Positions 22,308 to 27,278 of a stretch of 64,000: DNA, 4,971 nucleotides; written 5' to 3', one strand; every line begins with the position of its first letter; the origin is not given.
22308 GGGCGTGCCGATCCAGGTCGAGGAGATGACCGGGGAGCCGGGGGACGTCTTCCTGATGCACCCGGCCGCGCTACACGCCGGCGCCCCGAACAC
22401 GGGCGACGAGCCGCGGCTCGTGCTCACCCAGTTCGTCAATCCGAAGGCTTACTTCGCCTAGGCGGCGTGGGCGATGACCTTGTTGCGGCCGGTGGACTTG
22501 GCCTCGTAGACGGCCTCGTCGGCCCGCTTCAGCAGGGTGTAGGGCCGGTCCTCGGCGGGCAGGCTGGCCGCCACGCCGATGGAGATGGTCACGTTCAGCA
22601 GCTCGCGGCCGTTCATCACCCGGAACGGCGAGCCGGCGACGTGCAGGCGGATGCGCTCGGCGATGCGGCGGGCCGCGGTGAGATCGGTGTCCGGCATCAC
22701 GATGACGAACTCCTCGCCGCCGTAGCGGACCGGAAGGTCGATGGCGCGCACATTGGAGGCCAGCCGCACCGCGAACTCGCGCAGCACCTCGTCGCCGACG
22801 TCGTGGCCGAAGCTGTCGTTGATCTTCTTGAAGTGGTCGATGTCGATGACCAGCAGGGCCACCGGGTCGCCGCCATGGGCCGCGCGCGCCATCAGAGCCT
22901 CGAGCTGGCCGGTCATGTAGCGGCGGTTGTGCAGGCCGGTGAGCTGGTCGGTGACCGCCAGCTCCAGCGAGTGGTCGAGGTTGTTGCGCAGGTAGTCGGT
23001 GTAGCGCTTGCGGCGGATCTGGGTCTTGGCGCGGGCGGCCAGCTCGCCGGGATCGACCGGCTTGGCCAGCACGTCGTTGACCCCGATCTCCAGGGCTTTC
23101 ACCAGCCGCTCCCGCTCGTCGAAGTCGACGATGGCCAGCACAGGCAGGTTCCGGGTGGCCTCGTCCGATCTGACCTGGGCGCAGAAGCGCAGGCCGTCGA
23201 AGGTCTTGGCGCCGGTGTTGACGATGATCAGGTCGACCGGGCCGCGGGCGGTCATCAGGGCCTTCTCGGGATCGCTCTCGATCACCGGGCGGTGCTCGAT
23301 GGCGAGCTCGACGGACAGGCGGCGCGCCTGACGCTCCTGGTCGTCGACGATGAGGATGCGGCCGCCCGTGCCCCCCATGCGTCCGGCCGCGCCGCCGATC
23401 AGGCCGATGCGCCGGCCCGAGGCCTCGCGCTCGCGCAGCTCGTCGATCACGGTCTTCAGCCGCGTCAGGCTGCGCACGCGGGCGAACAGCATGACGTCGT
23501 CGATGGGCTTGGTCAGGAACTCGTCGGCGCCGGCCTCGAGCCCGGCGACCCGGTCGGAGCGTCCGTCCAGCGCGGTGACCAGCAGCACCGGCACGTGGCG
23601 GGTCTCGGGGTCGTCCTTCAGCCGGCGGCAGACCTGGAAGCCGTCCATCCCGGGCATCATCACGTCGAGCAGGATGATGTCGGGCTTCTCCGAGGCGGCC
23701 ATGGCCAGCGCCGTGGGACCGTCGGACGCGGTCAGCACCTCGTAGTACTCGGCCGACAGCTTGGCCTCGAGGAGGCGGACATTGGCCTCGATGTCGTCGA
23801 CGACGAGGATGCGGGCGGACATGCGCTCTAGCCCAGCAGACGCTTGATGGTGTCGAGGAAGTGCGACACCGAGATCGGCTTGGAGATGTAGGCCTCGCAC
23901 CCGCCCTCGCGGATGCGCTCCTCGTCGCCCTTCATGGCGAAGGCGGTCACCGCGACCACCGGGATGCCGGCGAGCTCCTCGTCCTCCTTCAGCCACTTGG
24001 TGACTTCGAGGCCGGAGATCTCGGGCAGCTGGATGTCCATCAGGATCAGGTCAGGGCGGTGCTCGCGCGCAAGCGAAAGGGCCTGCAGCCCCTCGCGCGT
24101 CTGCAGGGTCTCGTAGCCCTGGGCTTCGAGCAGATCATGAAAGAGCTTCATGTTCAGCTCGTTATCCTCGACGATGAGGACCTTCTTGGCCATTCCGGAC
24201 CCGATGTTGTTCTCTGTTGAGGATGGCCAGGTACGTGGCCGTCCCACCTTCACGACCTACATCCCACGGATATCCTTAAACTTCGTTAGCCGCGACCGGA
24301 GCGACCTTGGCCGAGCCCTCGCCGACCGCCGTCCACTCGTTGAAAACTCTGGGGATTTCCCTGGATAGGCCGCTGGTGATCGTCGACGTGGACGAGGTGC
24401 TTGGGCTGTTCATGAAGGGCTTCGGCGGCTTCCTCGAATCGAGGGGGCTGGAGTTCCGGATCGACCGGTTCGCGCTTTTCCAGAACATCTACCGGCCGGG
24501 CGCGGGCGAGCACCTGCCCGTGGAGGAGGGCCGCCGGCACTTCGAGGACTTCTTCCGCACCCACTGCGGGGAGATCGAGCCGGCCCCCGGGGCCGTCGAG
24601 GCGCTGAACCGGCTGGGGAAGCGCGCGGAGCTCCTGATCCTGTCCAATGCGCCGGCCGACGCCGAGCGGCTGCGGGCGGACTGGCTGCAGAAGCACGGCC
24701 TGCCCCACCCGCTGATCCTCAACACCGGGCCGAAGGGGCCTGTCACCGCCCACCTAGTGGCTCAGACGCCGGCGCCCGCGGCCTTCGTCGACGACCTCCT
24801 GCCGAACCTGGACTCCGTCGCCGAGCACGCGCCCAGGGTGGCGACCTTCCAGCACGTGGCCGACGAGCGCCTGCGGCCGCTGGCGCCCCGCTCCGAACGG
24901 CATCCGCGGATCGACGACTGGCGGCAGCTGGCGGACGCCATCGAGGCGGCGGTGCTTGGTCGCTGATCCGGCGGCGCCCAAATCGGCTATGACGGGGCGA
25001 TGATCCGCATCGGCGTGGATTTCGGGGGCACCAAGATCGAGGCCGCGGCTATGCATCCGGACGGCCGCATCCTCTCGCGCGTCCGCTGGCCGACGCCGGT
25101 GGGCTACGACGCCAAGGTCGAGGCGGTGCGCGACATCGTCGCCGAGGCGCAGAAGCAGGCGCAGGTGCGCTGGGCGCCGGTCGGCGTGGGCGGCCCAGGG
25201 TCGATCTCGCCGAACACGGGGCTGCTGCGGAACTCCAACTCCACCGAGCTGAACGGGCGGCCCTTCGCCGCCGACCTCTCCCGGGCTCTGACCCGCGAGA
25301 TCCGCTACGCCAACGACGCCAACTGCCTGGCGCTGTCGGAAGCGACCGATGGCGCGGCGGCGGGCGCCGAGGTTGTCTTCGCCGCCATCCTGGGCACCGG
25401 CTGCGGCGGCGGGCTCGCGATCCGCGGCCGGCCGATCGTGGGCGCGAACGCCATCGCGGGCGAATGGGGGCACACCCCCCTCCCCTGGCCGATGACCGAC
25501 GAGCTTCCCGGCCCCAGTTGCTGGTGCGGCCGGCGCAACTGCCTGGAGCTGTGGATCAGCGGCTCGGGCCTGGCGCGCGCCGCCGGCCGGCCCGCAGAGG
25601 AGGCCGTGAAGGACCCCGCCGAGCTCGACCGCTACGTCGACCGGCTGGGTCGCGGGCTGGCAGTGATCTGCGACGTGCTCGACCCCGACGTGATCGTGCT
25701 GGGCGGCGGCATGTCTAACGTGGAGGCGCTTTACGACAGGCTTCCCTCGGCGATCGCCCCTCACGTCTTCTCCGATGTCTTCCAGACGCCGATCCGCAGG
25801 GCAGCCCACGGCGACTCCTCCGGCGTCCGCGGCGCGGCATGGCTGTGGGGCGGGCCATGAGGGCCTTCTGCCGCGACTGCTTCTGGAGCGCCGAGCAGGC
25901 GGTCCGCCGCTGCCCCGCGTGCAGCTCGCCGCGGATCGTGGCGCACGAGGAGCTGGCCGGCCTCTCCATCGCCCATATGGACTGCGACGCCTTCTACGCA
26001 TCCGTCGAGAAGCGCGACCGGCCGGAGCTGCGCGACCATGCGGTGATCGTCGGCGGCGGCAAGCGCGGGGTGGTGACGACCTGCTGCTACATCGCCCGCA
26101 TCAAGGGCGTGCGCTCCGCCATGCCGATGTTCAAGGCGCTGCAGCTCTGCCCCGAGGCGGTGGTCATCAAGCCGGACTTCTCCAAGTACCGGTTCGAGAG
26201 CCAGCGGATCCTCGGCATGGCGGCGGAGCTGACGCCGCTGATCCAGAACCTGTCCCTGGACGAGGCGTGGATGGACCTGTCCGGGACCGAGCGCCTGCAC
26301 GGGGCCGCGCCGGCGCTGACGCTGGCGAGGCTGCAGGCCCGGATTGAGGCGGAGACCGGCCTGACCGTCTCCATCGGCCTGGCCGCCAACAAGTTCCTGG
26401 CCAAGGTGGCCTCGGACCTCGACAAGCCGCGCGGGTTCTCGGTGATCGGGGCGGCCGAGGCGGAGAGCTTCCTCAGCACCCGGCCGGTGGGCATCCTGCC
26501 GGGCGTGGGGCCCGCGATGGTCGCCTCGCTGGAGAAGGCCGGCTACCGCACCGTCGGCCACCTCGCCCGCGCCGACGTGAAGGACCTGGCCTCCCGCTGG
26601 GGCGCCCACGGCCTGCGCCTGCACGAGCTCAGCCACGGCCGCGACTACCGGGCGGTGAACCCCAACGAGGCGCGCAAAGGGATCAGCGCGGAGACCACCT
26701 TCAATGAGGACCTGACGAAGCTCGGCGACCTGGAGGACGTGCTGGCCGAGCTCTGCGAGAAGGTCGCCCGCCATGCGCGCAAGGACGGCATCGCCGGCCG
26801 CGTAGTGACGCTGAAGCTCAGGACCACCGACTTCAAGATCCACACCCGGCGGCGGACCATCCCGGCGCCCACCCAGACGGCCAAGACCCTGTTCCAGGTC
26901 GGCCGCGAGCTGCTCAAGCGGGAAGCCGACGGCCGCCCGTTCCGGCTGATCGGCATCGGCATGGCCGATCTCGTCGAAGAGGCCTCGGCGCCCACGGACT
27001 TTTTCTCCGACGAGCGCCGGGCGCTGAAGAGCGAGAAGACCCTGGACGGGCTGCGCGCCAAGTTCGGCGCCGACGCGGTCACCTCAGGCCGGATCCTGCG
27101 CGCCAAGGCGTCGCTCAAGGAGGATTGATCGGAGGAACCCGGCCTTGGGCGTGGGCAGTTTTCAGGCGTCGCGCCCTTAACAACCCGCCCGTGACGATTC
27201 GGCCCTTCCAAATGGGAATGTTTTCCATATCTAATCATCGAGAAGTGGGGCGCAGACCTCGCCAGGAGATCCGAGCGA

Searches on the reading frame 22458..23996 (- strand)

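Call 13: search_protein_families(library=pfam, proteins=[window:22458-23996:-], max_evalue=0.00001)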
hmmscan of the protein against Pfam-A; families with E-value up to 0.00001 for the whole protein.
window:22458-23996:- (512 aa): 2 families
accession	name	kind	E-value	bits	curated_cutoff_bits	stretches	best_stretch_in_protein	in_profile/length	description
PF00990.26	GGDEF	-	2.3e-51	174.2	23.8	1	347-506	1-161/161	Diguanylate cyclase, GGDEF domain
PF00072.30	Response_reg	-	3.5e-42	143.5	30.2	2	63-174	1-110/111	Response regulator receiver domain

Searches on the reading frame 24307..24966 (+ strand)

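Call 73: search_protein_families(library=pfam, proteins=[window:24307-24966:+], max_evalue=0.001)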
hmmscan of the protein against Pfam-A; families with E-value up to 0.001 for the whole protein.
window:24307-24966:+ (219 aa): 1 family
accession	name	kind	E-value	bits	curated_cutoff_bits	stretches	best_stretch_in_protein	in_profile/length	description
PF06941.18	NT5C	-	0.00069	20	24.8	0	22-137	2-118/180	5' nucleotidase, deoxy (Pyrimidine), cytosolic type C protein (NT5C)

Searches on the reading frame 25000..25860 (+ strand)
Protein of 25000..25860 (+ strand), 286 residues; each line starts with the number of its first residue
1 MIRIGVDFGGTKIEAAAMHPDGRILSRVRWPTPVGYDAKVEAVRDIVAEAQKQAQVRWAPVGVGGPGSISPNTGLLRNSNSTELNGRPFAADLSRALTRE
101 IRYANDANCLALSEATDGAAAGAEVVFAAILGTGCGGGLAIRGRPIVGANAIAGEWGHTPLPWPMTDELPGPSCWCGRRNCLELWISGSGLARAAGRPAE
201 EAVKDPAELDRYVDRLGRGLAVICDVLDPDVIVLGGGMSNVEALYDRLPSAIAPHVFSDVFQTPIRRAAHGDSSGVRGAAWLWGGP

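Call 14: search_protein_families(library=pfam, proteins=[window:25000-25860:+], max_evalue=0.00001)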
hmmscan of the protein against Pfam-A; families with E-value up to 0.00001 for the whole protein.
window:25000-25860:+ (286 aa): 1 family
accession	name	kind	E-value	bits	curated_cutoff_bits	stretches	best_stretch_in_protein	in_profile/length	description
PF00480.26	ROK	-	6e-63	213.5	22.9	1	4-283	2-291/294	ROK family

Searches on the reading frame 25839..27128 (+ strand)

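Call 13: search_protein_families(library=pfam, proteins=[window:25839-27128:+], max_evalue=0.00001)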
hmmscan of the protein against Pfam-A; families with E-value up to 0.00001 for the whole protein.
window:25839-27128:+ (429 aa): 2 families
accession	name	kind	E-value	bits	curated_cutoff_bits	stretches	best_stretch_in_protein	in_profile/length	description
PF00817.25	IMS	-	4.3e-48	163.4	23.2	1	48-193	2-148/148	impB/mucB/samB family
PF11799.13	IMS_C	-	1.7e-29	102.9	20.7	1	279-383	1-104/109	impB/mucB/samB family C-terminal domain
